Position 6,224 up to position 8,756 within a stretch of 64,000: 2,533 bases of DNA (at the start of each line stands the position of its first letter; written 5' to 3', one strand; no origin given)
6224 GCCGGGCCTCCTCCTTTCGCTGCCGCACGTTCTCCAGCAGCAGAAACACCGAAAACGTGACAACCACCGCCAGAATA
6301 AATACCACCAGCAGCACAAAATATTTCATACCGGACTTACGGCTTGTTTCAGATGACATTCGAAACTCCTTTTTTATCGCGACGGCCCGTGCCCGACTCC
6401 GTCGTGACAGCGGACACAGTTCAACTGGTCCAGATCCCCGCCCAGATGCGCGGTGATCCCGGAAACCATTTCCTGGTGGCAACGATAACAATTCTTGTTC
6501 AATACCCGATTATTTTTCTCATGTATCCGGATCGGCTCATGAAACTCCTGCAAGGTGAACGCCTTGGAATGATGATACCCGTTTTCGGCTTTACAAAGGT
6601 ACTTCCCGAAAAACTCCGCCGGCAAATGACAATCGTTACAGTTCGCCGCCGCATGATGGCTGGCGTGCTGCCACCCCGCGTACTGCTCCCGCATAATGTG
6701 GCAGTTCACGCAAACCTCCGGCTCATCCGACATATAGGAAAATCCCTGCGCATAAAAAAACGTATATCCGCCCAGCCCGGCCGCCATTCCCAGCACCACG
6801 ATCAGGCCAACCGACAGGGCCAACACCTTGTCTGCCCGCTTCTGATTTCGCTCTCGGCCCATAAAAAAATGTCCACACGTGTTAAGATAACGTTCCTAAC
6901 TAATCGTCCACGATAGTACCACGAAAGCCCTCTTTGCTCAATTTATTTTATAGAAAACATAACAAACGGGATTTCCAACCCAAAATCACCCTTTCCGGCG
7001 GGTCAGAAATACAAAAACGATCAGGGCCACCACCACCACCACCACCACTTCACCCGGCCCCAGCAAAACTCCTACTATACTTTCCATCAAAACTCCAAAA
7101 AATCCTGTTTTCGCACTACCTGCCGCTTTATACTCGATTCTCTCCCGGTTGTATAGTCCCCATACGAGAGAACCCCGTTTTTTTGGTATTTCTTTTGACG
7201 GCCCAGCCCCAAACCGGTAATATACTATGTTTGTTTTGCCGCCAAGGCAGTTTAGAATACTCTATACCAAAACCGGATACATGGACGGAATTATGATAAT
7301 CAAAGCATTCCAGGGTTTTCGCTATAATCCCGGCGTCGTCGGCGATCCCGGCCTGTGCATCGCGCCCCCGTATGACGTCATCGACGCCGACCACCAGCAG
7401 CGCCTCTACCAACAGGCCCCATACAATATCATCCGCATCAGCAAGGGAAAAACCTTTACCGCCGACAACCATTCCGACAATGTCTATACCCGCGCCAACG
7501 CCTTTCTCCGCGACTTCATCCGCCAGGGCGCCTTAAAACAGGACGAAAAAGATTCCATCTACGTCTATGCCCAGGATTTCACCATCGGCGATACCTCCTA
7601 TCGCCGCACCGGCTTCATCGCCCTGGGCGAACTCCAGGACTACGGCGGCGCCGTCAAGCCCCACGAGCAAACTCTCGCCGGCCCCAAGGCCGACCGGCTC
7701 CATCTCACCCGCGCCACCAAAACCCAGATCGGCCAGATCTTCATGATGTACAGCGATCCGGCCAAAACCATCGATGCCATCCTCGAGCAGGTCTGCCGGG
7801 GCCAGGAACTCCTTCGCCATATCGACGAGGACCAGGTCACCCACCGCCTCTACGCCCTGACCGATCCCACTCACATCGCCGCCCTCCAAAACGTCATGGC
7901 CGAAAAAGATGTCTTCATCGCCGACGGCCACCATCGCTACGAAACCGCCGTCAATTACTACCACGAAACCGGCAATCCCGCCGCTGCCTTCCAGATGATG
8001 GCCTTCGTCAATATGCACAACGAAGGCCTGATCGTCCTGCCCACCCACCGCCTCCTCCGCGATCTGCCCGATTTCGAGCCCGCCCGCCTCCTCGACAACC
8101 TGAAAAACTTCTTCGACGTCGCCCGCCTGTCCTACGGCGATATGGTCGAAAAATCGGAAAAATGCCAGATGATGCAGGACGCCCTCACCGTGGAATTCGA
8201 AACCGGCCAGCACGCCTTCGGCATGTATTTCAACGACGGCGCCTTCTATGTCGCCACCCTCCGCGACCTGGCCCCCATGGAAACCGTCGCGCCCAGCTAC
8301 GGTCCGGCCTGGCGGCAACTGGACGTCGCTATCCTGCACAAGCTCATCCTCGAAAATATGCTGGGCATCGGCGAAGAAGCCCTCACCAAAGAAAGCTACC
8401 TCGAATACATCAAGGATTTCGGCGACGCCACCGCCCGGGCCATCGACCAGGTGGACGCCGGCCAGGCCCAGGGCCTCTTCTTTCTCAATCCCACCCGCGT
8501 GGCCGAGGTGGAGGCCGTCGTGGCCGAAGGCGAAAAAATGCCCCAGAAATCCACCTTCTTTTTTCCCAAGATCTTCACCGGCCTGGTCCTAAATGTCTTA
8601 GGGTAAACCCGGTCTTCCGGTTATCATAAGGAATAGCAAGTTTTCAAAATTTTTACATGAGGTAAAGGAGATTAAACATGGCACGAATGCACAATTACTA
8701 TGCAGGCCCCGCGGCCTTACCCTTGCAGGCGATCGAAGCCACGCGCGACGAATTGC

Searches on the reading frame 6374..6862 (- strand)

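Call 70: search_protein_families(library=pfam, proteins=[window:6374-6862:-], max_evalue=0.0001)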
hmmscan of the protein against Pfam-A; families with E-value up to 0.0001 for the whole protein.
window:6374-6862:- (162 aa): 2 families
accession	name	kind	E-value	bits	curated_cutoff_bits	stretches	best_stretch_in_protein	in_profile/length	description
PF03264.19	Cytochrom_NNT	-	1.2e-12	48.3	24.1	1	16-159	6-170/174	NapC/NirT cytochrome c family, N-terminal region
PF22678.1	Cytochrom_c_NrfB-like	-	6.2e-05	23.8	27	0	44-79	29-65/89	Cytochrome c-type protein NrfB-like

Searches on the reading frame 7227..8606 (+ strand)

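Call 67: search_protein_families(library=pfam, proteins=[window:7227-8606:+], max_evalue=0.0001)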
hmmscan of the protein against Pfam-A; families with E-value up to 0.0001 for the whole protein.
window:7227-8606:+ (459 aa): 1 family
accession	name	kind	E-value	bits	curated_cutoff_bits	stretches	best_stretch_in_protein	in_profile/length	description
PF06245.16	DUF1015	-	3.9e-86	289.3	25.8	1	25-367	1-324/325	Protein of unknown function (DUF1015)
